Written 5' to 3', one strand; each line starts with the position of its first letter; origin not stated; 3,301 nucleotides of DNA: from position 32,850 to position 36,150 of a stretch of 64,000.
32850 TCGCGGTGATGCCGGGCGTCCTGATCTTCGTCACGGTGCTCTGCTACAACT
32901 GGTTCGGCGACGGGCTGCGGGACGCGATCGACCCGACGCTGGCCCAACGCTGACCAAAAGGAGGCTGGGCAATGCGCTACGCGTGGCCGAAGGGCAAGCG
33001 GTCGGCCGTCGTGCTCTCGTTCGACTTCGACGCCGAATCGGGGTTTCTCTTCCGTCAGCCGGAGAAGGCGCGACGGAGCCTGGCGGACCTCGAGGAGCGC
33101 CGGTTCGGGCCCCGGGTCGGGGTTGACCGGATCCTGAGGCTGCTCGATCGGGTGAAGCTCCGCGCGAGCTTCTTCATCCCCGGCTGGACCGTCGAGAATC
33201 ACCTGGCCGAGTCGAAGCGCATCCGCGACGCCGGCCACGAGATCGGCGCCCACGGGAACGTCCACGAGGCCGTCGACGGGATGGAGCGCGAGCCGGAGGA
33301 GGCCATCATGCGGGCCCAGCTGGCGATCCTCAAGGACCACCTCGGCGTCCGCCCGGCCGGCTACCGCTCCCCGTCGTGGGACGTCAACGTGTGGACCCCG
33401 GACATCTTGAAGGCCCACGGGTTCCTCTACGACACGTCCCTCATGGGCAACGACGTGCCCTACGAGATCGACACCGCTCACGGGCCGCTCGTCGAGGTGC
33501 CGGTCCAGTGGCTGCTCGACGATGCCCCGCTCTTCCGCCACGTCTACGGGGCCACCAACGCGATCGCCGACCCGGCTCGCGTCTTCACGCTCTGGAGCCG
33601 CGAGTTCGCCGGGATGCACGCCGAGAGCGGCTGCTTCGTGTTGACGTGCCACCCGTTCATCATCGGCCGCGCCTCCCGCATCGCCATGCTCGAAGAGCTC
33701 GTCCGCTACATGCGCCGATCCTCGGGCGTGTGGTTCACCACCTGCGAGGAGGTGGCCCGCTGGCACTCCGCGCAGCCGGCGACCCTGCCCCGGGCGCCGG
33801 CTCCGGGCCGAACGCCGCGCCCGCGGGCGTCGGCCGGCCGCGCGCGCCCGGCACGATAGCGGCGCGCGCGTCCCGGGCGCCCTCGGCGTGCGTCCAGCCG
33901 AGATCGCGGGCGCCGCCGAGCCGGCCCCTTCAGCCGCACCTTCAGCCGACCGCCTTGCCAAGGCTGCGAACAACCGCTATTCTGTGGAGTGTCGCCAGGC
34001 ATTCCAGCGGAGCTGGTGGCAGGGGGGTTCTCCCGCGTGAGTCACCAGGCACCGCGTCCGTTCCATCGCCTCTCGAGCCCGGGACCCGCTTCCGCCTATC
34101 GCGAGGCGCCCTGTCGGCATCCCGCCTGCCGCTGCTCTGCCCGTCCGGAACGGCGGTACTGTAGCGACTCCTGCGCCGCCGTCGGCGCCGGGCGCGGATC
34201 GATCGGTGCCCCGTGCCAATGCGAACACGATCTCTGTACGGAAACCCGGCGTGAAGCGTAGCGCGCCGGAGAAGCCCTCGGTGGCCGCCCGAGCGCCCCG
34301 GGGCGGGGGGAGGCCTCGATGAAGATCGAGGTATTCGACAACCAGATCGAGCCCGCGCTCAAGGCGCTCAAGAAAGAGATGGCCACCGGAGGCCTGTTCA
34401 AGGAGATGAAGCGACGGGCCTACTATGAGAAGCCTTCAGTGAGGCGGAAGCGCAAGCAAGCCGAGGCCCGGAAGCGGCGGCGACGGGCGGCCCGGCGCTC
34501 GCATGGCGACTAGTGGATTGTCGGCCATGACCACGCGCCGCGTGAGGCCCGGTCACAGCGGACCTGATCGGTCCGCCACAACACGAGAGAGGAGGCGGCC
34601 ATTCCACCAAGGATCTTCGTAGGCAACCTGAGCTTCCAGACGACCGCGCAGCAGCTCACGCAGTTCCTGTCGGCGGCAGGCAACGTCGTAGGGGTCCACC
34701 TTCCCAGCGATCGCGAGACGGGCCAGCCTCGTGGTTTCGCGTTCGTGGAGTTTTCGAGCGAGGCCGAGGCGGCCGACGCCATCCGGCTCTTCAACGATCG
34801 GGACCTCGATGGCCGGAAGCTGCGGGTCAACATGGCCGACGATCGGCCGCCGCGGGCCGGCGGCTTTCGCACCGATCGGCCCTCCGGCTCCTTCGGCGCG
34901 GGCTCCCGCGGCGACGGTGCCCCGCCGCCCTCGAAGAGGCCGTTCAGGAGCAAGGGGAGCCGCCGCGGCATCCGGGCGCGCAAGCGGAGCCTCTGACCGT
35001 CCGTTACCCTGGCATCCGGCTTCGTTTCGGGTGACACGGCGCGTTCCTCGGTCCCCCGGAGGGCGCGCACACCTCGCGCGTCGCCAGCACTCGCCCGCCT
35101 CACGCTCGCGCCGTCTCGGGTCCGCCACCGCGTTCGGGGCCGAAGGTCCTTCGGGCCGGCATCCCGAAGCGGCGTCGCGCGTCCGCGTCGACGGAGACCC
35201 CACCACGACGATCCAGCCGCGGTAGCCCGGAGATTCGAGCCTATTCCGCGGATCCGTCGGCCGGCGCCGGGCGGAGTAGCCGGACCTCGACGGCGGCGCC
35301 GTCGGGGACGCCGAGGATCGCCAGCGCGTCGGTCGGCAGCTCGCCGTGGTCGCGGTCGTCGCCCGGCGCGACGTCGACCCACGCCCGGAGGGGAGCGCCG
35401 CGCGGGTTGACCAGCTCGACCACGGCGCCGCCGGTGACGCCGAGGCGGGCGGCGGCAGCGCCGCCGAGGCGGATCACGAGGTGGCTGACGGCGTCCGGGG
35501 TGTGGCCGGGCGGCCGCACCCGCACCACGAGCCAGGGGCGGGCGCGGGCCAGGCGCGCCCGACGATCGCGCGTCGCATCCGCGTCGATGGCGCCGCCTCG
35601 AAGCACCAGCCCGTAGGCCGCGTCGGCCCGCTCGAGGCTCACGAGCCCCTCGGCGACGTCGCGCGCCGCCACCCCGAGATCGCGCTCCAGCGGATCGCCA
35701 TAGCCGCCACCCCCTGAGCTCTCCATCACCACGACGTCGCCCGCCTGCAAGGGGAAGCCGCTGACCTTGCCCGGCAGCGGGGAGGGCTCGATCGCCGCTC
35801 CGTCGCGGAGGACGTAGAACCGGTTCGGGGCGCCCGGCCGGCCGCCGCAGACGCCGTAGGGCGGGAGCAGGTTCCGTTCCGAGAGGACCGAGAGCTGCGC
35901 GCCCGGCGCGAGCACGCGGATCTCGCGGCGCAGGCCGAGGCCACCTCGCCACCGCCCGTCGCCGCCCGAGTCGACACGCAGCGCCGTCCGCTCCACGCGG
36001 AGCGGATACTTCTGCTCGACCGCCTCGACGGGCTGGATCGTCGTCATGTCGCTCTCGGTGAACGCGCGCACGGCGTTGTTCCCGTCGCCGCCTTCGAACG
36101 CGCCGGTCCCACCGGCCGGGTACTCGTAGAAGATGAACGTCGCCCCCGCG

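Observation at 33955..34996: Candidate undescribed module: metallothionein-like peptide, bS21 and an AUU-start RRM protein under one promoter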

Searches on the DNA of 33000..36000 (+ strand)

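Call 5: search_rna_families(source=window, start=33000, end=36000, threshold=evalue, max_evalue=1)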
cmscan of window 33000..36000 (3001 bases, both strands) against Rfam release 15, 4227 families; matches with E-value up to 1: 1.
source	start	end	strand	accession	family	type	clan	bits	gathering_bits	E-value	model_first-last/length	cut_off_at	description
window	35169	35204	+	RF01340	CRISPR-DR29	Gene; CRISPR;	-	21.8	39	0.22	1-37/37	no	CRISPR RNA direct repeat element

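Call 65: build_rna_model(alignment_id=A6, structure=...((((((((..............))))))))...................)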
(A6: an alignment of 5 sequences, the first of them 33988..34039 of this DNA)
Model R1 built from alignment A6 (5 sequences, 52 columns); structure: as given.
model positions 50; base pairs 8; branch points 0; effective number of sequences 3.66; information 1.107 bits per position. Calibrated on 0.2 Mb of random sequence (short: E-values are rough).
structure used (alignment columns):
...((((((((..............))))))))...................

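Call 66: search_with_rna_model(model_id=R1, sources=[window, L001, L002, L003, L004, L005, L006, L007, L008, L009, L010, L011, L012, L013, L014, L015, L016, L017, L018, L019, L020, L021, L022, L023, L024, L025, L026, L027, L028, L029, L030, L031, L032, L033, L034, L035, L036, L037, L038, L039, L040, L041, L042, L043, L044, L045, L046, L047, L048, L049, L050, L051, L052, L053, L054, L055, L056, L057, L058, L059, L060, L061, L062, L063, L064, L065, L066, L067, L068, L069, L070, L071, L072, L073, L074, L075, L076, L077, L078, L079, L080, L081, L082, L083, L084, L085, L086, L087, L088, L089, L090, L091, L092, L093], max_evalue=10)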
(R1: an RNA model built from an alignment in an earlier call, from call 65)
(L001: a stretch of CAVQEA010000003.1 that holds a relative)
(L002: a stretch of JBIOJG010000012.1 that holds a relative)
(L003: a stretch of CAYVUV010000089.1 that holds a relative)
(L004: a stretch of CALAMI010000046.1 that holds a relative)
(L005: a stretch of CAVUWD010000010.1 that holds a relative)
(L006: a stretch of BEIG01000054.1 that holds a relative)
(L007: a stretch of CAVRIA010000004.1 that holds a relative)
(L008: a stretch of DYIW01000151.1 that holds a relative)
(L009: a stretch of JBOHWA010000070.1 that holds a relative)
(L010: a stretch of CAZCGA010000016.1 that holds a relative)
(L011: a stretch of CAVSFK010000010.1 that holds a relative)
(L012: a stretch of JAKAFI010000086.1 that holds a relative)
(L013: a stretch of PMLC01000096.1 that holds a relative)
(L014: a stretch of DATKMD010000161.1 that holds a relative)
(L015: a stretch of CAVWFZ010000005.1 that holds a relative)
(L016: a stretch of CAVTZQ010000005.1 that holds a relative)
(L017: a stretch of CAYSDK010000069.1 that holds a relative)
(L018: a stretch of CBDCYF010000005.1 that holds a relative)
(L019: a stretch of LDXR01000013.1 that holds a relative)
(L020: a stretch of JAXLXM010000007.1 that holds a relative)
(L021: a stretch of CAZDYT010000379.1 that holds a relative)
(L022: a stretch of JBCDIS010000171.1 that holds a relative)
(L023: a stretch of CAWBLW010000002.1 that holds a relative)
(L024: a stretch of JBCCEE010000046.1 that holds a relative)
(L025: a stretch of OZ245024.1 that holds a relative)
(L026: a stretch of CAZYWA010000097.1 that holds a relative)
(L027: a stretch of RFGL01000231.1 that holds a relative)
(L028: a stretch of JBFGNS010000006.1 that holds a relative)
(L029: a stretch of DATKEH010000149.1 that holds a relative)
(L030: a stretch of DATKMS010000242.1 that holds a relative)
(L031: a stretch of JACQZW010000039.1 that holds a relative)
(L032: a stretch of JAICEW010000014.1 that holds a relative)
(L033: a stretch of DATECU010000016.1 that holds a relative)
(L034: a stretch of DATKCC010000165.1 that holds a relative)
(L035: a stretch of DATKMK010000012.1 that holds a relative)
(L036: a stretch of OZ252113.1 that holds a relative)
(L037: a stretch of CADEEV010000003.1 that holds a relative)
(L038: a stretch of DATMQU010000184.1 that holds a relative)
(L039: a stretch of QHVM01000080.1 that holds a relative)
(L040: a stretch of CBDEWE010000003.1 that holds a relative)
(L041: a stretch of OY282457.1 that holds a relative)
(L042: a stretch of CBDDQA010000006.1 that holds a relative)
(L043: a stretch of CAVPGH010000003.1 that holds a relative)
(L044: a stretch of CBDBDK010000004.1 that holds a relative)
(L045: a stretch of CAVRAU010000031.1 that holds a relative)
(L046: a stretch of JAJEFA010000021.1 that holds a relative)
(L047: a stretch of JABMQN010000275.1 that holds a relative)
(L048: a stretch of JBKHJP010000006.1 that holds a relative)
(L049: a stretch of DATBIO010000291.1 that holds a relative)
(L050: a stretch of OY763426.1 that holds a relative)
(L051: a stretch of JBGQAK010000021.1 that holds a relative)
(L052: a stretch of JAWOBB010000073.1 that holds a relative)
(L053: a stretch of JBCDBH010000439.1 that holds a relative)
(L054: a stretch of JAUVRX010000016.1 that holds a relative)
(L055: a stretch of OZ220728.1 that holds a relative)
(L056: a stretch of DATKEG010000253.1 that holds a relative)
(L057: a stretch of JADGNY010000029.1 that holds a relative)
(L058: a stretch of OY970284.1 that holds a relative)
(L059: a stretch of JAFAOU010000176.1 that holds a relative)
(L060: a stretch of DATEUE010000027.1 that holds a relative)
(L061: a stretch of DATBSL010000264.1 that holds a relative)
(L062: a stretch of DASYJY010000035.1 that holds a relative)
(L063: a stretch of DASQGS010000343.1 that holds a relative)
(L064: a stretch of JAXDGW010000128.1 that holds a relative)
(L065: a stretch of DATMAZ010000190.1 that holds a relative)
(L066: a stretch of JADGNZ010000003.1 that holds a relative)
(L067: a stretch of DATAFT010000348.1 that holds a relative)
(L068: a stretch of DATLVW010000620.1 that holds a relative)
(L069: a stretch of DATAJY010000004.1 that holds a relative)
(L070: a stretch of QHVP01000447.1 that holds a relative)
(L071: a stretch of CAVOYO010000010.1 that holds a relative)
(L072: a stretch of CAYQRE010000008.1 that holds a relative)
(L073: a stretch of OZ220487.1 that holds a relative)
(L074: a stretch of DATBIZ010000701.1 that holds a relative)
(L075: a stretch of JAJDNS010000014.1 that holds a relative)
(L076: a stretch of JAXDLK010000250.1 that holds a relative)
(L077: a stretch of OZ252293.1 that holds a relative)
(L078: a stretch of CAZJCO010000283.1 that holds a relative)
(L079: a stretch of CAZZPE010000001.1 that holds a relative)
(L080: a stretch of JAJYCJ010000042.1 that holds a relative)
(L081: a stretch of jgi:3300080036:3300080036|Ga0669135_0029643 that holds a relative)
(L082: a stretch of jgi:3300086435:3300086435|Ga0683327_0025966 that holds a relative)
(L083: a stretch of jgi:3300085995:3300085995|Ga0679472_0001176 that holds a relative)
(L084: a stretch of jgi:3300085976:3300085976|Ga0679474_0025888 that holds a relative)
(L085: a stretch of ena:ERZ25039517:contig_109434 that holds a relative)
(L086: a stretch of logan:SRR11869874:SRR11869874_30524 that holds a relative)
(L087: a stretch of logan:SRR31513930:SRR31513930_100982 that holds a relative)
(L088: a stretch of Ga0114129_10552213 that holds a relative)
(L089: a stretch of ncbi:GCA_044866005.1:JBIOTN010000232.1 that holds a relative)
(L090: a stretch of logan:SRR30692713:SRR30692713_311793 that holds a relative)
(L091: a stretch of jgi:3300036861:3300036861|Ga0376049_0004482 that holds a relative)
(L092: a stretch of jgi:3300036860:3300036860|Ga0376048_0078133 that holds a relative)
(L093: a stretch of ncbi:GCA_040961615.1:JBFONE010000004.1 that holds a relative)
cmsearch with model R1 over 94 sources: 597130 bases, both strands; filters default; matches with E-value up to 10: 22.
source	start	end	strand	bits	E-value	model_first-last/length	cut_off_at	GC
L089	2168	2217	+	77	1.5e-17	1-50/50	no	0.74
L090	529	578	+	77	1.5e-17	1-50/50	no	0.74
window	33989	34039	+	75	5.1e-17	1-50/50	no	0.71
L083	3431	3481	+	71.7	3.8e-16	1-50/50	no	0.71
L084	2967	3017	+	71.7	3.8e-16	1-50/50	no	0.71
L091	761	810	+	71.6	4e-16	1-50/50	no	0.72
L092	778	827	+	71.6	4e-16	1-50/50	no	0.72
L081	3749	3796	+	68.6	2.5e-15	1-50/50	no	0.69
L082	2909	2956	+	68.6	2.5e-15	1-50/50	no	0.69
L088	378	425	+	68.6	2.5e-15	1-50/50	no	0.69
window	49528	49560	+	16.5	0.21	1-50/50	no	0.7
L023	2817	2863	+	13.2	1.7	1-50/50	no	0.85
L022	3397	3435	+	12.9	1.9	1-50/50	no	0.82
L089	4295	4326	-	12.8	2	1-50/50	no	0.88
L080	2392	2430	-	12.6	2.3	1-50/50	no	0.72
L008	2023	2067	+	12.6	2.3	1-50/50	no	0.67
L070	1891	1929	-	12.3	2.8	1-50/50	no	0.77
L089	2273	2298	-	11.8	3.8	1-50/50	no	0.69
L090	634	659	-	11.8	3.8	1-50/50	no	0.69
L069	2448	2465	+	11.2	5.7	9-26/50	no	0.67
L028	5661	5679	-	11.1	5.9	6-29/50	no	0.74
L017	1836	1873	-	10.9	6.6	1-50/50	no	0.5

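Call 82: search_with_rna_model(model_id=R1, sources=[L094, L095, L096, L097, L098], max_evalue=10, filters=off)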
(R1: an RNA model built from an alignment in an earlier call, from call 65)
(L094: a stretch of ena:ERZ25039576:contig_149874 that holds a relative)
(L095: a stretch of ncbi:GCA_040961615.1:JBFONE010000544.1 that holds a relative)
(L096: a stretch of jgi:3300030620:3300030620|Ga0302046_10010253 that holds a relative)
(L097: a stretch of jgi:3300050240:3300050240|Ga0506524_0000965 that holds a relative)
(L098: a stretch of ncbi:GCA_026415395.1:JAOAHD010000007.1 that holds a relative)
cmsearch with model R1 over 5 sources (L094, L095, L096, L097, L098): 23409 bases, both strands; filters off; matches with E-value up to 10: 22.
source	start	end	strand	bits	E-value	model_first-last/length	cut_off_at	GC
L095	2491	2525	+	8.6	1.1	1-50/50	no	0.77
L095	1436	1460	-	8.2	1.4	1-50/50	no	0.68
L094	1744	1781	+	8.1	1.5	1-50/50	no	0.76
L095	2813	2857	+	7.5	2.1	1-50/50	no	0.78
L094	4376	4418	-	7.4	2.2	1-50/50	no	0.74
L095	1195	1221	-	7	2.9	1-50/50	no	0.74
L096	223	259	-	6.8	3.2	1-50/50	no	0.78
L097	207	243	-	6.8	3.2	1-50/50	no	0.78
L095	1407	1424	+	6.6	3.8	4-31/50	no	0.72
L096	1606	1659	+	6.5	3.9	1-50/50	no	0.7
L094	3211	3248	+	6.4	4.1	1-50/50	no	0.76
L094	830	857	-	6.3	4.4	1-50/50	no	0.68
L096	4377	4390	-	6.1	5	1-50/50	no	0.71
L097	4377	4390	-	6.1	5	1-50/50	no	0.71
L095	2797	2825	-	6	5.2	1-50/50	no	0.83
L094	1973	1999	-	5.7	6.6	1-50/50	no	0.7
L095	740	780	+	5.7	6.6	1-50/50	no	0.73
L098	2267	2284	-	5.4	7.5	1-50/50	no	0.61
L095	4035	4084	+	5.3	8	1-50/50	no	0.7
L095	927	962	-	5.3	8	1-50/50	no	0.72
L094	2016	2033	+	5.1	9.4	1-50/50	no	0.67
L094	4723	4751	+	5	9.7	3-32/50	no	0.76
